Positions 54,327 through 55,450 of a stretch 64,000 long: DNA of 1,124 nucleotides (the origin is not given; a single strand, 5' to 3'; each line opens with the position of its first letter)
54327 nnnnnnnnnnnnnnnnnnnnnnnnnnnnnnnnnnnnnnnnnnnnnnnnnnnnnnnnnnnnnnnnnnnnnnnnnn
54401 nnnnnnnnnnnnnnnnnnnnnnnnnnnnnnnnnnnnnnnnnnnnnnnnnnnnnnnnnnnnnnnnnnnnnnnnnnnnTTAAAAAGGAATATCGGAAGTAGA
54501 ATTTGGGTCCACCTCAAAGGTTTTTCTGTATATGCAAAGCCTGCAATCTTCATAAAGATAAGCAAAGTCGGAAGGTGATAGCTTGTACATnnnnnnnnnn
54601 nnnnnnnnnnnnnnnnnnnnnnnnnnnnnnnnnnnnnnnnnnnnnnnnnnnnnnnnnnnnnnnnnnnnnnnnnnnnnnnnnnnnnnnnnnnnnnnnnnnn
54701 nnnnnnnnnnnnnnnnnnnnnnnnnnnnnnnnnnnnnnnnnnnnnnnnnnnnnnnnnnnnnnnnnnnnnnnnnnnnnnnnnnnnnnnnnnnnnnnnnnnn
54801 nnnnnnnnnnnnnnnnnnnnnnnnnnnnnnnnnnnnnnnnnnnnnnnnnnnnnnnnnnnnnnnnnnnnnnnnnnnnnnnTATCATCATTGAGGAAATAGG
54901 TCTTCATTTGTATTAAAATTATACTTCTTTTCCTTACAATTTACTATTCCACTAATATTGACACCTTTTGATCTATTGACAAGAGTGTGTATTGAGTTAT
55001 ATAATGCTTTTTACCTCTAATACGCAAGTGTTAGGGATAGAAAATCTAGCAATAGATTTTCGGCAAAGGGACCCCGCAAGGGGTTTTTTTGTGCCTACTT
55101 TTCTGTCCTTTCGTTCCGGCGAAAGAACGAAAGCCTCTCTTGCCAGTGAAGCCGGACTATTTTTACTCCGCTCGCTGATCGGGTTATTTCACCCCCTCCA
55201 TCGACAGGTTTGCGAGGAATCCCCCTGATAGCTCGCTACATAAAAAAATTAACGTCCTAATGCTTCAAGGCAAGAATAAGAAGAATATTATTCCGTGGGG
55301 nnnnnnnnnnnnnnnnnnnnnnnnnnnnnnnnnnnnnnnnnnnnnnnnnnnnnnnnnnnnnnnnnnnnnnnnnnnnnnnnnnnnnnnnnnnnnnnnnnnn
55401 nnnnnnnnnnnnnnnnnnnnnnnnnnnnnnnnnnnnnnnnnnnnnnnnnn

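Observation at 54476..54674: Two tandem deletion derivatives of a Cas4-like nuclease paralogue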

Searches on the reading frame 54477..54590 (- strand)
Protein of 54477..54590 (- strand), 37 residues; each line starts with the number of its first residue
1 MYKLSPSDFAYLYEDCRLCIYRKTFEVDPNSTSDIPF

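Call 10: find_encoding_contigs(protein=window:54477-54590:-, flank=6000, max_places=10)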
Protein window:54477-54590:- (37 aa): no gene with exactly this product is on record in the collection.
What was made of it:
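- The 37-aa product is not on record as a called gene (call 10).
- Tried and rejected: (3) An exact-product look-up of orf37 found nothing on record (call 10).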

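Call 37: search_protein_families(library=ncbifam, proteins=[window:54480-54590:-], max_evalue=0.01)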
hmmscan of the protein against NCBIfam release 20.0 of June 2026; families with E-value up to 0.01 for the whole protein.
window:54480-54590:- (37 aa): 0 families

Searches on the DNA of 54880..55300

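Call 29: search_rna_families(source=window, start=54880, end=55300, threshold=evalue, max_evalue=10, show_alignments=2)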
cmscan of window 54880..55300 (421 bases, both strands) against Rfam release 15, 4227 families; matches with E-value up to 10: 3.
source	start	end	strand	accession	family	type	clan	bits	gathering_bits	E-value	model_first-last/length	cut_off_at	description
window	55063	55140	+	RF02589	Spy779816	Gene; sRNA;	-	18.9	67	1.4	1-88/88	no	S. pyogenes small RNA 779816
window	54899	54925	+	RF02108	DLEU2_4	Gene; lncRNA;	-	15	40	1.6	33-58/58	no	Deleted in lymphocytic leukemia 2 conserved region 4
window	54880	54911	-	RF01149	sR10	Gene; snRNA; snoRNA; CD-box;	-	9.3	45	8.6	1-35/54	3'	Small nucleolar RNA sR10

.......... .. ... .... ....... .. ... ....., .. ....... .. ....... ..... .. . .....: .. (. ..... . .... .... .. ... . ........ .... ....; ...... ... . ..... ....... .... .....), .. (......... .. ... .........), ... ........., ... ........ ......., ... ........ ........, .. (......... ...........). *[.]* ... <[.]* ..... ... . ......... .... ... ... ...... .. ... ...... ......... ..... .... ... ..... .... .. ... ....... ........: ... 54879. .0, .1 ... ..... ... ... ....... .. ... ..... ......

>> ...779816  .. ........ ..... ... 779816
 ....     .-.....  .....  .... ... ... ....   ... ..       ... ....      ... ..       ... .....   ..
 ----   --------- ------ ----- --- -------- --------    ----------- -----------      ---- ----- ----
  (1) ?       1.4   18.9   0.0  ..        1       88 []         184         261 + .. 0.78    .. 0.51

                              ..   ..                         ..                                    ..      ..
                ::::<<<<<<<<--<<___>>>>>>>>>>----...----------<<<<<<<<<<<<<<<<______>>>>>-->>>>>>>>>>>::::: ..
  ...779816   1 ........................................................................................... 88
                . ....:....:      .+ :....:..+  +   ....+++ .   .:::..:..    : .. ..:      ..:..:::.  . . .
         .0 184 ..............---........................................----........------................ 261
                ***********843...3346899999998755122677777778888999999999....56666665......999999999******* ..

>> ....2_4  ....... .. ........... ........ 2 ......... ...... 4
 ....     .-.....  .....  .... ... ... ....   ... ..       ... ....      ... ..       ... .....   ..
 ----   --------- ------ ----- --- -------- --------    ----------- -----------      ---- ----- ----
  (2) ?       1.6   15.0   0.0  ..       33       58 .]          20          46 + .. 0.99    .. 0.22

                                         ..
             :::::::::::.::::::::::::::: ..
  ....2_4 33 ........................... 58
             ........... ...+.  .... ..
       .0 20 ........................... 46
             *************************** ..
